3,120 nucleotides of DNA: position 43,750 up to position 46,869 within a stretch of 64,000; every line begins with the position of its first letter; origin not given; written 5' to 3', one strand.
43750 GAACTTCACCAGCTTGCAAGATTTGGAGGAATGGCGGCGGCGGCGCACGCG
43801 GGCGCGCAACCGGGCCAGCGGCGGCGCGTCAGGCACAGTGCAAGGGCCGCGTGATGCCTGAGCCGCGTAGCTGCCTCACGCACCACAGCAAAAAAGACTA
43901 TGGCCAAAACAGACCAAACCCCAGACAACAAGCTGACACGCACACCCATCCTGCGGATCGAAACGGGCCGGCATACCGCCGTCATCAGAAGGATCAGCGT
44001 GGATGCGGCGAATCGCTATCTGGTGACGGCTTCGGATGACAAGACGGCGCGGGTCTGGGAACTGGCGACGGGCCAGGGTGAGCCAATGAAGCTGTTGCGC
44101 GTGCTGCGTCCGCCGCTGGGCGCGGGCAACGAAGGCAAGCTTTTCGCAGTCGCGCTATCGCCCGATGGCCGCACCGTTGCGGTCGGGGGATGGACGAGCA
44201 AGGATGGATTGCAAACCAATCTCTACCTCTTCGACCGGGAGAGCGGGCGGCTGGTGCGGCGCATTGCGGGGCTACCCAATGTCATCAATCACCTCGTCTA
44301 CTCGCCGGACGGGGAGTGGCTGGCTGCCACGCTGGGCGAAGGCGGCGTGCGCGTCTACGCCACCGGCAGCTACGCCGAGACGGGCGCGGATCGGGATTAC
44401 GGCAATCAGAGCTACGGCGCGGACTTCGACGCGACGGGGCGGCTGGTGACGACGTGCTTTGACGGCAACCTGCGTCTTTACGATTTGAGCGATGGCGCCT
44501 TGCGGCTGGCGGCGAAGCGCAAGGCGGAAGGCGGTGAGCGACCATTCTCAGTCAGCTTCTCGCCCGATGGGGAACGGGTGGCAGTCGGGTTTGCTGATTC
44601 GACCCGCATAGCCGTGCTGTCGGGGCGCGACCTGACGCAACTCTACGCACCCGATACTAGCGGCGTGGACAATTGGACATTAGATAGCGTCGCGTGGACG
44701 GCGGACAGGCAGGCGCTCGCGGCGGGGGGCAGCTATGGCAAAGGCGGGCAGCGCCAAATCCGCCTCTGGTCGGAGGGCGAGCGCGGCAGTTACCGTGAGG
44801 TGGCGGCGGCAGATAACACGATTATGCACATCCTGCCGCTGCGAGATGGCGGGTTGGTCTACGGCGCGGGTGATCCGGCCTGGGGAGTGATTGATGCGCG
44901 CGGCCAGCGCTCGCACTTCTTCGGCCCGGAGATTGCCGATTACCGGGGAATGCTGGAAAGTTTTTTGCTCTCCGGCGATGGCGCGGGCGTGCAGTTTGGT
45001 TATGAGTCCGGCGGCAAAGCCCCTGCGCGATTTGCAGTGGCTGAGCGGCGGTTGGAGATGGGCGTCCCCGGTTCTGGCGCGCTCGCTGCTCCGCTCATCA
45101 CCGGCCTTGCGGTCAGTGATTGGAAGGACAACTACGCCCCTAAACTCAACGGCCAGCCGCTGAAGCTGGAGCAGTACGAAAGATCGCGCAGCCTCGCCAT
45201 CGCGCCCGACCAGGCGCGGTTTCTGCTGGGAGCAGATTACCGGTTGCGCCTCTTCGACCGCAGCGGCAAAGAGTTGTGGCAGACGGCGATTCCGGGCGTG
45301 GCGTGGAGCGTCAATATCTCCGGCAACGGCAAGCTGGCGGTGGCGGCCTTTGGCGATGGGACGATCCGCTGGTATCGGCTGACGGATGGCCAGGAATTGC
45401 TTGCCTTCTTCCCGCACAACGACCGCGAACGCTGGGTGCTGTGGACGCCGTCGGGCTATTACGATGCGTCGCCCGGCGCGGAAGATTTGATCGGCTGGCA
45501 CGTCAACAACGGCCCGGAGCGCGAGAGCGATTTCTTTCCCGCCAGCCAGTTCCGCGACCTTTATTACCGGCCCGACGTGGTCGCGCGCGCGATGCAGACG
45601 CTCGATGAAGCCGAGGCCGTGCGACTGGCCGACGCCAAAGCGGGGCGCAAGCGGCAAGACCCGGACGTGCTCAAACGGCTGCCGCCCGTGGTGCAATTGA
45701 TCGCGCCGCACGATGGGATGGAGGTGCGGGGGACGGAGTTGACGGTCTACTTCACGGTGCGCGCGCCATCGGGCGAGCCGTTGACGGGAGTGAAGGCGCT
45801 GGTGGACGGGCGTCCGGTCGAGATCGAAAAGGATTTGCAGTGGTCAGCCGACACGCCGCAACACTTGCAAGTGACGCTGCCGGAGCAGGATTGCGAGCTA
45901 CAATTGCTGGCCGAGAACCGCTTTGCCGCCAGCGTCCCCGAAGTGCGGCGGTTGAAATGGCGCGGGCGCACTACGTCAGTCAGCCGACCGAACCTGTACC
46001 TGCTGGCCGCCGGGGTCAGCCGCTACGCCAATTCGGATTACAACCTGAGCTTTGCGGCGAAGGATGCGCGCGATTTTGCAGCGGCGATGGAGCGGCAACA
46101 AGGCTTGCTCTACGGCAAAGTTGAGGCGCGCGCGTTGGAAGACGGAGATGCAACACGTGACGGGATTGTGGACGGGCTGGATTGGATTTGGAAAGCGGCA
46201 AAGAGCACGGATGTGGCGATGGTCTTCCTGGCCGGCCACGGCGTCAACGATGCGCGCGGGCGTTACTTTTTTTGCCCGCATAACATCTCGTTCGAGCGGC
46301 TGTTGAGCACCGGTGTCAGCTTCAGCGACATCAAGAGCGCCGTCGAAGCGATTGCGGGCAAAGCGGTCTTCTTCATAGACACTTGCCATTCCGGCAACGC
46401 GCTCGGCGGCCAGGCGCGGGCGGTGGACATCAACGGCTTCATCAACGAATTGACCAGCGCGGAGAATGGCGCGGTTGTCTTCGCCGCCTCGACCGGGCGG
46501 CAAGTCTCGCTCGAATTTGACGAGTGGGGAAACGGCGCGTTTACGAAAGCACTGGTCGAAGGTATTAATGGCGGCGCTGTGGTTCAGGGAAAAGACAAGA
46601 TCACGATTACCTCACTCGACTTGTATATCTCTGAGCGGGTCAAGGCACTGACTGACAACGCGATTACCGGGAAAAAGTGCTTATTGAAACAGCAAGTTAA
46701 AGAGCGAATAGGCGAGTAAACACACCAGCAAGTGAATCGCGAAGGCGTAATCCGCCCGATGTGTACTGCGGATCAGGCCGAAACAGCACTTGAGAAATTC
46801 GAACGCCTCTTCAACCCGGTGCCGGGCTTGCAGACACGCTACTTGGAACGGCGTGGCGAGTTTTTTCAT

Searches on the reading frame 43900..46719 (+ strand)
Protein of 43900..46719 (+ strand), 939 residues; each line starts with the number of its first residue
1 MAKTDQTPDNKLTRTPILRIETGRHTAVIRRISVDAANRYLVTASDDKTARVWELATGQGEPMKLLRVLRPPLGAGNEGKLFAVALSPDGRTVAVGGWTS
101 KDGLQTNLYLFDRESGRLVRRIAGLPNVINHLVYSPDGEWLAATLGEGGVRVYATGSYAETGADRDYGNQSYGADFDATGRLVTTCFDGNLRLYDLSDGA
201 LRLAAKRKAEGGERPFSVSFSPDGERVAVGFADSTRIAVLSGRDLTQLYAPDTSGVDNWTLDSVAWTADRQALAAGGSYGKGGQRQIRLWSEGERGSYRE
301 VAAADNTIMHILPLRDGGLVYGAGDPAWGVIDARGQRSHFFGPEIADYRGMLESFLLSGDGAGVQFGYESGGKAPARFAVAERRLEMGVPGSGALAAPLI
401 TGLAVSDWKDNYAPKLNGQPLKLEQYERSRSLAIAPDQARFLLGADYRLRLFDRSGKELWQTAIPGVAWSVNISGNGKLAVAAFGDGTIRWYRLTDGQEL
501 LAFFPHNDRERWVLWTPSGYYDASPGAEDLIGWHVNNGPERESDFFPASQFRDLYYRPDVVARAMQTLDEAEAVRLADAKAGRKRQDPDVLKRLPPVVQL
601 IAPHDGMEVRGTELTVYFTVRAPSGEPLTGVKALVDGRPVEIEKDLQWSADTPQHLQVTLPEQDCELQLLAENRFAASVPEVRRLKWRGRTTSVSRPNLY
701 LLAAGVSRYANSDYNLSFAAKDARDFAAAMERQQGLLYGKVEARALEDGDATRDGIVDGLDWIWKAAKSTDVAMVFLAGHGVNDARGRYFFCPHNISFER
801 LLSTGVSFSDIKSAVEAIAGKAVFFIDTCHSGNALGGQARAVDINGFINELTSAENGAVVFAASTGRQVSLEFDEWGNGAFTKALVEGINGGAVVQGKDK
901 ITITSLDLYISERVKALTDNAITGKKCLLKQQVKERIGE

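Call 70: search_protein_families(library=pfam, proteins=[window:43900-46719:+], max_evalue=0.00001)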
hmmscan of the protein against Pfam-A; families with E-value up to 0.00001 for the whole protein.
window:43900-46719:+ (939 aa): 13 families
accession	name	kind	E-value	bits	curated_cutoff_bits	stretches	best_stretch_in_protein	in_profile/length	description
PF23414.1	Beta-prop_EML_2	-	8.7e-23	81.5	90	2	35-159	7-115/266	Echinoderm microtubule-associated protein second beta-propeller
PF25174.1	Beta-prop_THOC3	-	9e-22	77.8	305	1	21-275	41-271/272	THOC3 beta-propeller domain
PF00400.38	WD40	-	7.2e-21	74.2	27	0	25-53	10-38/39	WD domain, G-beta repeat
PF24814.1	WD40_Prp19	-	7.5e-14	51.9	320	1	105-235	28-158/281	Prp19 WD40 domain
PF24817.1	WD40_WDHD1_1st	-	2.1e-11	44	109.9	1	24-156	126-252/291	WDHD1 first WD40 domain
PF25168.1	Beta-prop_WDR36-Utp21_2nd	-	2.3e-11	44.1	84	1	24-153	155-267/335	WDR36/Utp21 second beta-propeller domain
PF00656.27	Peptidase_C14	-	9.1e-11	42.3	21.4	1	705-893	8-195/233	Caspase domain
PF25173.1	Beta-prop_WDR3_1st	-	1.9e-09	37.9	154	0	76-234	27-177/184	WDR3 first beta-propeller domain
PF24782.2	WD40_MABP1-WDR62_2nd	-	1.7e-07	31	290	0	31-152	230-338/341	MABP1/WDR62 second WD40 domain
PF25175.1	Beta-prop_WDR5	-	3.4e-07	30.2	250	0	28-200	54-212/296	WDR5 beta-propeller domain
PF24807.1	WD40_CDC20-Fz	-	7.7e-07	29.1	200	0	103-292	26-209/292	CDC20/Fizzy WD40 domain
PF12894.13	ANAPC4_WD40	-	2.8e-06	27.9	22.9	0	449-508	19-81/91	Anaphase-promoting complex subunit 4 WD40 domain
PF23393.2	Beta-prop_WDR90_POC16_2nd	-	9.9e-06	25.4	60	0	33-154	1-106/291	WDR90/POC16, second beta-propeller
